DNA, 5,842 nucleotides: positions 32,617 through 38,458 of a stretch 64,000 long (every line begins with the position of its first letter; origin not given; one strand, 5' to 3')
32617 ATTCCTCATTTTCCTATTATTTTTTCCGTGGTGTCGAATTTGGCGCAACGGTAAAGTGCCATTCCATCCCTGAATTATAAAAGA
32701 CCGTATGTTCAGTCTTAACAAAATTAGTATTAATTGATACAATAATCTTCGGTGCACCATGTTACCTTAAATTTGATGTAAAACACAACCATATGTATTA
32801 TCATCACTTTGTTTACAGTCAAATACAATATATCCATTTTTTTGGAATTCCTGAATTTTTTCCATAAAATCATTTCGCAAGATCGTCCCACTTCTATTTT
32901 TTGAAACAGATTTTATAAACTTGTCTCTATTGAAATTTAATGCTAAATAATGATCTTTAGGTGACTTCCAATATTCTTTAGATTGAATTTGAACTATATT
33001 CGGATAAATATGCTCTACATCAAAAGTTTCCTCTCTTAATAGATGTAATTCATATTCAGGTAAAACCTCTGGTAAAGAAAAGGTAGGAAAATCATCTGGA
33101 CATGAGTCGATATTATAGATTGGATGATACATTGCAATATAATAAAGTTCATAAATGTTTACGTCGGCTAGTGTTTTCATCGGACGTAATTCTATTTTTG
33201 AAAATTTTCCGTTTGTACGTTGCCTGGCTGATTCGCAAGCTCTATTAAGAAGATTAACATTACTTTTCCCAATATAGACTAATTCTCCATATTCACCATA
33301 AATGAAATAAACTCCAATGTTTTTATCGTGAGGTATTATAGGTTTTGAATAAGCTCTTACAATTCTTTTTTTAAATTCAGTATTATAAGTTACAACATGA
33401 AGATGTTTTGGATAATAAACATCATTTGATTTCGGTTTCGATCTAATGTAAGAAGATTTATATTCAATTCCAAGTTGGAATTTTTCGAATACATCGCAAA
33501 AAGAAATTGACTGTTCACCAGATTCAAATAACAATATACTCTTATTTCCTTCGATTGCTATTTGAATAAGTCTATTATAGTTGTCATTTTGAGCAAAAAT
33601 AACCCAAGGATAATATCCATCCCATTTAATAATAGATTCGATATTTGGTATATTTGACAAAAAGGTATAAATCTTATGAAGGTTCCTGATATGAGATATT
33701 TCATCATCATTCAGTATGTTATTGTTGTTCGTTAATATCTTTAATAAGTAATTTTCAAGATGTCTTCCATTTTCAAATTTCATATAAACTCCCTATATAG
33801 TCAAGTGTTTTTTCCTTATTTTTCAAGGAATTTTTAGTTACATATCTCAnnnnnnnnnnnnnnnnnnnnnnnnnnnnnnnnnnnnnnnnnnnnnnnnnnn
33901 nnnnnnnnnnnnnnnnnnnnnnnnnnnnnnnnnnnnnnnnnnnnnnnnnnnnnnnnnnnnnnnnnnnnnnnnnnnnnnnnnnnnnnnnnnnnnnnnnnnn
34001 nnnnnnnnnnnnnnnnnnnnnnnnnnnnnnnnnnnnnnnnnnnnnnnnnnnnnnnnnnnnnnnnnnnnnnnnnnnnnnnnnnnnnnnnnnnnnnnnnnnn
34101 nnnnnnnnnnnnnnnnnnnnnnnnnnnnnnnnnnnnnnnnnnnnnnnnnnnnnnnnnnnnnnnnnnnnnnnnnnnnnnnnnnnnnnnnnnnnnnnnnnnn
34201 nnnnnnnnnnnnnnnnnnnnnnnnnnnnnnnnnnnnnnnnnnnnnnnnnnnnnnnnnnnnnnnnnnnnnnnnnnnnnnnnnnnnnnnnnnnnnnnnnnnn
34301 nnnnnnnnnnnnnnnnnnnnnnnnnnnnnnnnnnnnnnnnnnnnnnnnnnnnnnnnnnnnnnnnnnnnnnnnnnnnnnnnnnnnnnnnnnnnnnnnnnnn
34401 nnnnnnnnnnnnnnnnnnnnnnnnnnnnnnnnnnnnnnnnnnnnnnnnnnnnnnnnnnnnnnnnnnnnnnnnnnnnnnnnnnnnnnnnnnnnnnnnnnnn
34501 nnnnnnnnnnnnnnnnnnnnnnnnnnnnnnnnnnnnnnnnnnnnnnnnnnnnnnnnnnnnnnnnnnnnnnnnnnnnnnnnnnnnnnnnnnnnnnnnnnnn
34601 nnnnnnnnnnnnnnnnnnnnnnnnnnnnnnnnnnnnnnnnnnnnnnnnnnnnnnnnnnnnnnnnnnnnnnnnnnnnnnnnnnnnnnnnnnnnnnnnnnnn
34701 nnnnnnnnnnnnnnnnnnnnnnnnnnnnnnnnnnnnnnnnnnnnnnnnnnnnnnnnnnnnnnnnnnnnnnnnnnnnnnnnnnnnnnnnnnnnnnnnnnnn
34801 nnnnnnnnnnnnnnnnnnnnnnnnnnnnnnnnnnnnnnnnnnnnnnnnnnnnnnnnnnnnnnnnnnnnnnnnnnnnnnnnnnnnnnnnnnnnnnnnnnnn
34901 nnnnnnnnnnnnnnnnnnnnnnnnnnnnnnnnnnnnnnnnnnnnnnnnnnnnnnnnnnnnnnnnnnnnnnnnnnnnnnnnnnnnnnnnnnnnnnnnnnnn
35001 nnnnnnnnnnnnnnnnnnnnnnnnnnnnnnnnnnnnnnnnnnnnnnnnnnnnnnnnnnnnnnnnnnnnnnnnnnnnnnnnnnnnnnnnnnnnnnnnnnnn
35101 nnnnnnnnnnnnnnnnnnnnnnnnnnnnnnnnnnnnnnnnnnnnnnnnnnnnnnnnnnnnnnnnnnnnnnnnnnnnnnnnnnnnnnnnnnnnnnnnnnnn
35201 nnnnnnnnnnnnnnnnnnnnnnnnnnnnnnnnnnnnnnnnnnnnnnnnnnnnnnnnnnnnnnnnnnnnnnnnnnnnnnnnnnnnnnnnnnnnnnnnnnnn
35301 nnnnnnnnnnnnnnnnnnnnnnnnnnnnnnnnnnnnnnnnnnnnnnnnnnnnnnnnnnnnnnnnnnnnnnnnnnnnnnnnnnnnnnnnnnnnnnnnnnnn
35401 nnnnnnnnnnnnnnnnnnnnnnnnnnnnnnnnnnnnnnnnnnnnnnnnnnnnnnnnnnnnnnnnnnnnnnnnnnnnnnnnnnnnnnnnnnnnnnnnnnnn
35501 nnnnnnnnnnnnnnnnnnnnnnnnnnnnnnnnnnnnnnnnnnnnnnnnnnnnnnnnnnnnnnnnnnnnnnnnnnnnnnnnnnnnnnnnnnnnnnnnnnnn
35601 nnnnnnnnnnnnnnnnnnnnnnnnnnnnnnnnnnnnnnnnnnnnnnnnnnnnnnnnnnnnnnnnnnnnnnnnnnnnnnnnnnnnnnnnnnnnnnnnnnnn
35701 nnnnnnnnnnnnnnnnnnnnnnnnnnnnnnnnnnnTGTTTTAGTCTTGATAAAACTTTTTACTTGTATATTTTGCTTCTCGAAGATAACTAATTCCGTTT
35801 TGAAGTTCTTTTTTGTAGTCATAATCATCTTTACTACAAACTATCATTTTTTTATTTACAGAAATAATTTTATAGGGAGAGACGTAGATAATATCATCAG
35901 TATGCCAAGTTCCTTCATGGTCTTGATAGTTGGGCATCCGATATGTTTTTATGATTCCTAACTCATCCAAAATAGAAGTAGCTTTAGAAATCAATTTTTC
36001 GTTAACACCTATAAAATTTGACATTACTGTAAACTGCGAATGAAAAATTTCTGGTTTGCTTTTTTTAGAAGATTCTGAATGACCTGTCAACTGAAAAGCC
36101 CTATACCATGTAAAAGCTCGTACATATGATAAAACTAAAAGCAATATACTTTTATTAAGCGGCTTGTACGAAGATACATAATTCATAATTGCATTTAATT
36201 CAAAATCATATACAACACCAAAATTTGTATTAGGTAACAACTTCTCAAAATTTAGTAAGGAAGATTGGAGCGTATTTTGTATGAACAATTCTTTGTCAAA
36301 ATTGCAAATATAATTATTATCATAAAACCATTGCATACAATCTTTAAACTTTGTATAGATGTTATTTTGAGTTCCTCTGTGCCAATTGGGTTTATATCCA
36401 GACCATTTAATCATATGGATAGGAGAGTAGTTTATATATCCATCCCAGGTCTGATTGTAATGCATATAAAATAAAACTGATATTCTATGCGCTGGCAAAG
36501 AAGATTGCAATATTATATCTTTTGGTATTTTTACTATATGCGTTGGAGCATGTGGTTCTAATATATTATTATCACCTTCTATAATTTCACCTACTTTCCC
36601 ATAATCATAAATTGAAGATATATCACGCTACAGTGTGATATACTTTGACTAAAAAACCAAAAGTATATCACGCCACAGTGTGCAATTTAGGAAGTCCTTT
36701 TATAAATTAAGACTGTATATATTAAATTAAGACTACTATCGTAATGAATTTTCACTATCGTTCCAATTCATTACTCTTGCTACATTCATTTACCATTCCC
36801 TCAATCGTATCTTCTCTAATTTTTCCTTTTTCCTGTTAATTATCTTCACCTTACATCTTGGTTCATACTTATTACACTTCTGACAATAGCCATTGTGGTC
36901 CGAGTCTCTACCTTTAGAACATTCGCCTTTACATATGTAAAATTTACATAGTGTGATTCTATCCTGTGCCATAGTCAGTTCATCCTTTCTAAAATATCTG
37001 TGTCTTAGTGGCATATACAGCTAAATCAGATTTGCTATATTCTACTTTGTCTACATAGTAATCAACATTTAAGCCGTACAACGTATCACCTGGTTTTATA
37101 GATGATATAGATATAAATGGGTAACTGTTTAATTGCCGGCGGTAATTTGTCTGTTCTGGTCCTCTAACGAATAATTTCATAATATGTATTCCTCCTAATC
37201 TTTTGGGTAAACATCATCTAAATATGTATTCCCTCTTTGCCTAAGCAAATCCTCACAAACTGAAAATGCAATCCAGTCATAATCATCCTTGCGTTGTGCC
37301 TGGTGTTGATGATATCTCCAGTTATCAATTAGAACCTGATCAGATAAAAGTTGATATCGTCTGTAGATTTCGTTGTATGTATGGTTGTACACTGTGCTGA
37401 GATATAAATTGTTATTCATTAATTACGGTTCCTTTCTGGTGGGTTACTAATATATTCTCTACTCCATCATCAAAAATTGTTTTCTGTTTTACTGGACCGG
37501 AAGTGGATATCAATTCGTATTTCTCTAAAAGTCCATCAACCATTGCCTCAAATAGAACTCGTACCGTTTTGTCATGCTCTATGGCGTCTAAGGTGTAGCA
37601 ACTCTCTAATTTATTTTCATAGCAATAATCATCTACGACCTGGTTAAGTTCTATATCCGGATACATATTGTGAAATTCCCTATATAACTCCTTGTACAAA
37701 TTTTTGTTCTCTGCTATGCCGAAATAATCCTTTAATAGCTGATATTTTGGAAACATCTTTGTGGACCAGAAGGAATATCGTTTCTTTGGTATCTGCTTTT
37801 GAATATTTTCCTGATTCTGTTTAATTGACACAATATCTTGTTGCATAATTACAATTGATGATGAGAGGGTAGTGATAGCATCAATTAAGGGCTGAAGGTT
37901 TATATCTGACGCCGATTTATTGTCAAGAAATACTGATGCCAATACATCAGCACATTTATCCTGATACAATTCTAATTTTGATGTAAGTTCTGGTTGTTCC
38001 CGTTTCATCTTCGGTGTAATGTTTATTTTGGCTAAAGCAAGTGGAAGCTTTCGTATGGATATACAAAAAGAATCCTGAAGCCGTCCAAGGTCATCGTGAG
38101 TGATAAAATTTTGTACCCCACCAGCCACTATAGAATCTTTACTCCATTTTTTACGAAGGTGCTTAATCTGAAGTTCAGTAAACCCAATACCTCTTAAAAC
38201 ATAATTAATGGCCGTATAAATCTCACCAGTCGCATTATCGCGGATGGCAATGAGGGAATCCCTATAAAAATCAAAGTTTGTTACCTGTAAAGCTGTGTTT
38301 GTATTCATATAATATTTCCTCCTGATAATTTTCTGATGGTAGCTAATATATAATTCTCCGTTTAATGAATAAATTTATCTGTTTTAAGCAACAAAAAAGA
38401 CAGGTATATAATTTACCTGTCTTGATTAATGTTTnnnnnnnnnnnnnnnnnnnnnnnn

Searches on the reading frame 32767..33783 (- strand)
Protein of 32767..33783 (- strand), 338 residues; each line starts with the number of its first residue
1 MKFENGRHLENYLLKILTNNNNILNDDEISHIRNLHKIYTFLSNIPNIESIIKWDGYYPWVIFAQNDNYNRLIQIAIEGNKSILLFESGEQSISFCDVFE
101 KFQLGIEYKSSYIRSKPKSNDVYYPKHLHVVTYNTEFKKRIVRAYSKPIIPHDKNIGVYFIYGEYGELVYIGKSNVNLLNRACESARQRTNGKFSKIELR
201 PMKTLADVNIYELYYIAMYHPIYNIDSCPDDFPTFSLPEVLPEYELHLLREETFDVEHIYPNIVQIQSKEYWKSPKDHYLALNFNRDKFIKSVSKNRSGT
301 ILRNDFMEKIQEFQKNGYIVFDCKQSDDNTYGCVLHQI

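Call 17: search_protein_families(library=phrogs, proteins=[window:32767-33783:-], max_evalue=0.001)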
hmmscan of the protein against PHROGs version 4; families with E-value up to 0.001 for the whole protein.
window:32767-33783:- (338 aa): 1 family
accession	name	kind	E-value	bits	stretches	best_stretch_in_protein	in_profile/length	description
phrog_35456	-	unknown function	0.00038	21.2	0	158-239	9-96/189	-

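Call 33: search_protein_families(library=pfam, proteins=[window:32767-33783:-], max_evalue=0.001)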
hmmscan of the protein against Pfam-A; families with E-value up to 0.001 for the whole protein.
window:32767-33783:- (338 aa): 0 families

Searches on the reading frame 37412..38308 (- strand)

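Call 17: search_protein_families(library=phrogs, proteins=[window:37412-38308:-], max_evalue=0.001)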
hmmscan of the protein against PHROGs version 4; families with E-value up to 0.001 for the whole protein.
window:37412-38308:- (298 aa): 1 family
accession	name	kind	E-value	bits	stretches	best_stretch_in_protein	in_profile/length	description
phrog_524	-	transcription regulation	6.6e-13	50.2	1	2-134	2-124/317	anti-repressor Ant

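Call 33: search_protein_families(library=pfam, proteins=[window:37412-38308:-], max_evalue=0.001)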
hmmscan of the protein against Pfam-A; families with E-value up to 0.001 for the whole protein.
window:37412-38308:- (298 aa): 1 family
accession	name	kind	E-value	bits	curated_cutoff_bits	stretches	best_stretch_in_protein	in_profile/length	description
PF10547.14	P22_AR_N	-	8.7e-11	42.5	30.7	1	13-130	4-112/115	P22_AR N-terminal domain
